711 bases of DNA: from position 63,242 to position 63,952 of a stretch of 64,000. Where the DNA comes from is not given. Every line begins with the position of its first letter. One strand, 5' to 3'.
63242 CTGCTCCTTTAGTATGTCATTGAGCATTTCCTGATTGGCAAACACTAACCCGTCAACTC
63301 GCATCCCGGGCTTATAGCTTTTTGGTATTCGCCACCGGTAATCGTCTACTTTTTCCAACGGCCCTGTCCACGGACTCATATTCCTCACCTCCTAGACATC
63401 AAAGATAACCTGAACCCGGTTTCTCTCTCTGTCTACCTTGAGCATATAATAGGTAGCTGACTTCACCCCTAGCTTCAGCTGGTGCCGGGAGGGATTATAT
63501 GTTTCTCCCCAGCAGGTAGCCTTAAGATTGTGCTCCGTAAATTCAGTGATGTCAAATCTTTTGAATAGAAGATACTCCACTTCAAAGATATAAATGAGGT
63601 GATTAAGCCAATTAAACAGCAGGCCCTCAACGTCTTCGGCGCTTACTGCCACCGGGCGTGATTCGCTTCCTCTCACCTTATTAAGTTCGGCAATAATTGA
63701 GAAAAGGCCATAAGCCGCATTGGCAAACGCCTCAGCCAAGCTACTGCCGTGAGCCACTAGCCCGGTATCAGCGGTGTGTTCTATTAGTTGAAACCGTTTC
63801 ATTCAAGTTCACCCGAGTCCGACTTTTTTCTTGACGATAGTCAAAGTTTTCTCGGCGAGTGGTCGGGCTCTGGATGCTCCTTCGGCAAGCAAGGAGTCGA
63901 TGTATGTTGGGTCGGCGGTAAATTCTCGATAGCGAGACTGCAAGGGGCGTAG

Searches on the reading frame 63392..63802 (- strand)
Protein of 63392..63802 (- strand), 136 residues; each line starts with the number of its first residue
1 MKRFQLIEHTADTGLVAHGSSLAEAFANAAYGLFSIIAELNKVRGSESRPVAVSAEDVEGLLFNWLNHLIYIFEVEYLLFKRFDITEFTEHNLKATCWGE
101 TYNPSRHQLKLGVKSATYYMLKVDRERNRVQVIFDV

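Call 47: search_protein_families(library=pfam, proteins=[window:63392-63802:-], max_evalue=0.00001)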
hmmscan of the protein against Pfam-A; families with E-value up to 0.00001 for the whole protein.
window:63392-63802:- (136 aa): 1 family
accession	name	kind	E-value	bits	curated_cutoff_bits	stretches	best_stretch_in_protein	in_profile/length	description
PF01951.21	Archease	-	3.6e-40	137.9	25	1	4-136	1-136/136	Archease protein family (MTH1598/TM1083)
